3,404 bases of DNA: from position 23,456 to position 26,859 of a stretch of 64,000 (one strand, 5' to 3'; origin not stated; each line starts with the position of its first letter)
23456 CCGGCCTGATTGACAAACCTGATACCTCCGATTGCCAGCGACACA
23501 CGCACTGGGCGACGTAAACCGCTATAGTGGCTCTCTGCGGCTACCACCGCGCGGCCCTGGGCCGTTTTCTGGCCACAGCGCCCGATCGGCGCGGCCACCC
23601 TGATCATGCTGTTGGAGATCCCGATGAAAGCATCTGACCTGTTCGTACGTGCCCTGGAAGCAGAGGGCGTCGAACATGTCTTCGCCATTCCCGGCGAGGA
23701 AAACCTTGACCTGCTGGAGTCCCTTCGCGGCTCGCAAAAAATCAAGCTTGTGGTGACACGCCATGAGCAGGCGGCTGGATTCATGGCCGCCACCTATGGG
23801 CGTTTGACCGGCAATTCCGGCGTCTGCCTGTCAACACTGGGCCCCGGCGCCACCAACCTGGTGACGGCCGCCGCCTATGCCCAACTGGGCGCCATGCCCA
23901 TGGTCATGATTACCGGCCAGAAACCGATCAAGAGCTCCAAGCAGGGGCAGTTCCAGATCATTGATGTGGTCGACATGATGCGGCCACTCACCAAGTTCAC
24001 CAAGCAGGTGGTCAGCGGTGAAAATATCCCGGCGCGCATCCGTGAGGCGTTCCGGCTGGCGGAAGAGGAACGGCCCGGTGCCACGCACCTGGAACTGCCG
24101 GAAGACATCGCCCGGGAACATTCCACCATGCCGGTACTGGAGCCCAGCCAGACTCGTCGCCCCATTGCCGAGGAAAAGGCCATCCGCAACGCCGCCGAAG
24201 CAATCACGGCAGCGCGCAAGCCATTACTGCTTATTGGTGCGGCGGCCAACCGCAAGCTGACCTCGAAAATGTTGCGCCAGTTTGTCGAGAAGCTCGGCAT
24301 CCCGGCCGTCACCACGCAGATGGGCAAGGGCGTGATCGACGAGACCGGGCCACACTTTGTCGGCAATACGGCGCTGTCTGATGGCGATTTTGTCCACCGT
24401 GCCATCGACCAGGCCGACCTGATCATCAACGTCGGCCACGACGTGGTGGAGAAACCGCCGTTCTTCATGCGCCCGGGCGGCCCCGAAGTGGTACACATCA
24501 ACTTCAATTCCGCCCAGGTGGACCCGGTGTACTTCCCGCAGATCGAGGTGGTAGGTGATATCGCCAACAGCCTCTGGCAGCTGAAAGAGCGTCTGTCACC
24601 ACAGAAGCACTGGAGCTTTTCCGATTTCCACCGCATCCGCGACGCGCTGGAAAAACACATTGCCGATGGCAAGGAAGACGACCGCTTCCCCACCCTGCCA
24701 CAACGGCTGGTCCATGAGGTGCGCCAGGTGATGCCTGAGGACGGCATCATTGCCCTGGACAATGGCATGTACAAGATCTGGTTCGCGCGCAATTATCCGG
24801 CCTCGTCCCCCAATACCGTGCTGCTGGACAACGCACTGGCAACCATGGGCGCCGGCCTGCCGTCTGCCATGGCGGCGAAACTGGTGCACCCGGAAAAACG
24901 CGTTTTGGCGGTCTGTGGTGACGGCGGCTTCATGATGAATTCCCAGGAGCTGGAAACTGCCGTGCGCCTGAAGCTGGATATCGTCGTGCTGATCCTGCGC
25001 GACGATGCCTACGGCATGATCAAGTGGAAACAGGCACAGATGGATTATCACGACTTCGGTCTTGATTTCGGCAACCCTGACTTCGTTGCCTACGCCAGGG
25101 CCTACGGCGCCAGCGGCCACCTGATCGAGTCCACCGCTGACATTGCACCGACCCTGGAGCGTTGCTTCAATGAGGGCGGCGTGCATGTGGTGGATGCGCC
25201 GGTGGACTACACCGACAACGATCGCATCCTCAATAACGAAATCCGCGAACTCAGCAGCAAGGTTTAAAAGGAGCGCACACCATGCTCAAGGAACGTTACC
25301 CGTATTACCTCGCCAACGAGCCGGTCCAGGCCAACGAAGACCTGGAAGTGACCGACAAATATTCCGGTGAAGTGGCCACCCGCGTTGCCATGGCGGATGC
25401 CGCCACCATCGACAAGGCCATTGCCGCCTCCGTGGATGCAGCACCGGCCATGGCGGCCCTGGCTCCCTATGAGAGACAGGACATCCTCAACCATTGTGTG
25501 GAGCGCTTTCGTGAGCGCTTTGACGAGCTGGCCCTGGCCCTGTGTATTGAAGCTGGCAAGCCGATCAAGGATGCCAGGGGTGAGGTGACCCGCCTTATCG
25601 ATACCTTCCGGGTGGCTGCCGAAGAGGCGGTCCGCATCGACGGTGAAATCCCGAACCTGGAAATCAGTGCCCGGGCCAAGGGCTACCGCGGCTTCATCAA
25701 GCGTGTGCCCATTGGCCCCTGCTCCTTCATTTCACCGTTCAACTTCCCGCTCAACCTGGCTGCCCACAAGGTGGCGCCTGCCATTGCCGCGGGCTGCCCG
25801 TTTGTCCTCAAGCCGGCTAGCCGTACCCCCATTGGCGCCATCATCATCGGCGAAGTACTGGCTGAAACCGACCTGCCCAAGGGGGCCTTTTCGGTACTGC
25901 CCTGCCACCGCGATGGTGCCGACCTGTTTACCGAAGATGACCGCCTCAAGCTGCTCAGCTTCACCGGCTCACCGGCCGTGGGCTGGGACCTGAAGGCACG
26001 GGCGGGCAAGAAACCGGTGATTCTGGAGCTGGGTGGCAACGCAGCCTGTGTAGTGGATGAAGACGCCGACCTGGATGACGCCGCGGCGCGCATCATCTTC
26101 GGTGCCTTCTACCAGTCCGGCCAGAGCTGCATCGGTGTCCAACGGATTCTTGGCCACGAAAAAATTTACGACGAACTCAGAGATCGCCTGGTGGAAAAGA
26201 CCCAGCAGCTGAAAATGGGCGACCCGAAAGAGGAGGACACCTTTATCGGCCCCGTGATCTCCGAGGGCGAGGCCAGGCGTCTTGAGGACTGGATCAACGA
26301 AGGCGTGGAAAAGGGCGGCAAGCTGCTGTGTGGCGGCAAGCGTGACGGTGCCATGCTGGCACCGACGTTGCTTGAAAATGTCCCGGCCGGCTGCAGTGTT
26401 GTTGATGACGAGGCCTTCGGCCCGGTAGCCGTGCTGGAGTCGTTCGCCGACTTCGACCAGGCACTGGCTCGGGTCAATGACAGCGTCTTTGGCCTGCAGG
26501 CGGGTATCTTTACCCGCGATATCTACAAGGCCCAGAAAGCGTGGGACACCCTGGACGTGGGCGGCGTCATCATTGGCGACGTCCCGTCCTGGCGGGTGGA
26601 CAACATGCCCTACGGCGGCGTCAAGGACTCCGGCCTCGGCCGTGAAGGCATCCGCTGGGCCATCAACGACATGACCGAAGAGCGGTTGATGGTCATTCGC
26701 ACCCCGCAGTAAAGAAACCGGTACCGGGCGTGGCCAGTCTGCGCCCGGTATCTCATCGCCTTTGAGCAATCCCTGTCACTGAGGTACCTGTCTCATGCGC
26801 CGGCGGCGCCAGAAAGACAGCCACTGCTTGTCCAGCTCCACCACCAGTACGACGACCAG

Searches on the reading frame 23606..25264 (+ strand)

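Call 28: search_protein_families(library=ncbifam, proteins=[window:23606-25264:+], max_evalue=0.00001)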
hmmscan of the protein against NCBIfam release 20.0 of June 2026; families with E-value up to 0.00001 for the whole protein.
window:23606-25264:+ (553 aa): 52 families (the best 25 are shown)
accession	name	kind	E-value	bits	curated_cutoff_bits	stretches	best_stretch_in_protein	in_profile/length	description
NF006187.0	PRK08322.1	equivalog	4.4e-273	906.7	509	1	7-552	2-547/548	acetolactate synthase large subunit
NF006378.0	PRK08617.1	equivalog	3.1e-136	454.9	510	1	7-544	8-549/556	acetolactate synthase AlsS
TIGR02418.1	acolac_catab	equivalog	4.3e-121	405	551.1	1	10-540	2-536/539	acetolactate synthase AlsS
TIGR00118.1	acolac_lg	equivalog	5.3e-111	371.8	538.35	1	7-537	1-538/557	biosynthetic-type acetolactate synthase large subunit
NF006052.0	PRK08199.1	subfamily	2e-110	369.7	539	1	8-534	9-538/559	thiamine pyrophosphate protein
NF004919.0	PRK06276.1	equivalog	2.8e-99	333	866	1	7-536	1-541/582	acetolactate synthase large subunit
NF006377.0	PRK08611.1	equivalog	4.4e-99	332.6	742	1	7-536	4-532/576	pyruvate oxidase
NF006524.0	PRK08978.1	equivalog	1.6e-95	320.5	738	1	7-538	1-529/548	acetolactate synthase 2 catalytic subunit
NF004710.0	PRK06048.1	equivalog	1.2e-91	307.9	976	1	7-538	8-542/561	acetolactate synthase large subunit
NF006016.1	PRK08155.1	equivalog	8.5e-90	301.7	870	1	8-537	4-536/554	acetolactate synthase large subunit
NF006319.0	PRK08527.1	equivalog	1.7e-88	297.5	905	1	7-538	4-543/565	acetolactate synthase large subunit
NF005860.0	PRK07789.1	equivalog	4.8e-87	292.7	881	1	7-521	34-565/615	acetolactate synthase large subunit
NF006122.0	PRK08266.1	subfamily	4.8e-86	289.4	571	1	7-535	4-526/543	hypothetical protein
NF005651.0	PRK07418.1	subfamily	1.5e-84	284.4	942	1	10-538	22-564/617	acetolactate synthase large subunit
NF005058.0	PRK06466.1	equivalog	1.2e-82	278.3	951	1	8-534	5-548/574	acetolactate synthase 3 large subunit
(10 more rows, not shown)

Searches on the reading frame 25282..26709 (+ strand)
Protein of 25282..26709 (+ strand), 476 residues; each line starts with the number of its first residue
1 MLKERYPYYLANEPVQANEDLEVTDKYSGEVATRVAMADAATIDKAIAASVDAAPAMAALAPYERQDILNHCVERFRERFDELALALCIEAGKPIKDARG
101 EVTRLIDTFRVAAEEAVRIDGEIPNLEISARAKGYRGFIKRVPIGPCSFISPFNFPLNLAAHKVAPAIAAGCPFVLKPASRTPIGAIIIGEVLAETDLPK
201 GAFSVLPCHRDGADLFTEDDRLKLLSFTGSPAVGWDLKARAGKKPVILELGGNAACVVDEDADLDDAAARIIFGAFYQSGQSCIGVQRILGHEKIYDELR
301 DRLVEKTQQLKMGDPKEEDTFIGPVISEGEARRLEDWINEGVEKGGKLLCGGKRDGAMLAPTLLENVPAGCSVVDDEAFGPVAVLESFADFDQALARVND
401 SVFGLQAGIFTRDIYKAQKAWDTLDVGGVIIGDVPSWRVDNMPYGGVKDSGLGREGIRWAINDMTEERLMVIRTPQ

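Call 28: search_protein_families(library=ncbifam, proteins=[window:25282-26709:+], max_evalue=0.00001)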
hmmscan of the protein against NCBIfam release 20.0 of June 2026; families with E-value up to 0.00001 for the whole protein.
window:25282-26709:+ (476 aa): 42 families (the best 25 are shown)
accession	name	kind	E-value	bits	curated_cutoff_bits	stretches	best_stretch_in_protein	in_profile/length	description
NF040648.1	lactal_redase_Meth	equivalog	7.2e-132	440.7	650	1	16-472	8-462/463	lactaldehyde dehydrogenase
NF047626.1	SulfactDhSafD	equivalog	4.8e-107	358.8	700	1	21-472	3-454/454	sulfoacetaldehyde dehydrogenase SafD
TIGR03250.1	PhnAcAld_DH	equivalog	7.7e-101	338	635.65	1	13-466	11-464/472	phosphonoacetaldehyde dehydrogenase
NF040869.1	G3PDH_Arch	equivalog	1.9e-96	323.7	780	1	5-471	19-490/502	NADP-dependent glyceraldehyde-3-phosphate dehydrogenase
TIGR01780.1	SSADH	subfamily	1.4e-95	320.8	646.35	1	23-466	1-446/448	succinate-semialdehyde dehydrogenase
TIGR01804.1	BADH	equivalog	1.3e-91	307.5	668.6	1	18-467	12-466/467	betaine-aldehyde dehydrogenase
NF010000.0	PRK13473.1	subfamily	7.7e-91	305.1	615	1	17-470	15-470/475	aminobutyraldehyde dehydrogenase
NF009725.0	PRK13252.1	equivalog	1.2e-89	301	593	1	16-468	19-475/488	betaine-aldehyde dehydrogenase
NF008415.0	PRK11241.1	equivalog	6.9e-85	285.5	828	1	17-472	24-480/482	NADP-dependent succinate-semialdehyde dehydrogenase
TIGR02299.1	HpaE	equivalog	3.4e-83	279.9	638.35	1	18-472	15-476/488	5-carboxymethyl-2-hydroxymuconate semialdehyde dehydrogenase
NF042993.1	AlphKGSA_gudD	equivalog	1.7e-78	264.5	770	1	28-464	29-472/481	alpha-ketoglutaric semialdehyde dehydrogenase GucD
NF002852.0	PRK03137.1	subfamily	4.1e-78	263.4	648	1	3-451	34-490/514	L-glutamate gamma-semialdehyde dehydrogenase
TIGR03216.1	OH_muco_semi_DH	equivalog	1.6e-77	261.1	693.25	1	12-473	7-480/481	2-hydroxymuconic semialdehyde dehydrogenase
NF006916.0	PRK09407.1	equivalog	1.7e-77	261.2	521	1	14-457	29-477/526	succinic semialdehyde dehydrogenase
NF045735.1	PaDhStyDPseudo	equivalog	6.8e-77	259.2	850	1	16-472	15-481/483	phenylacetaldehyde dehydrogenase StyD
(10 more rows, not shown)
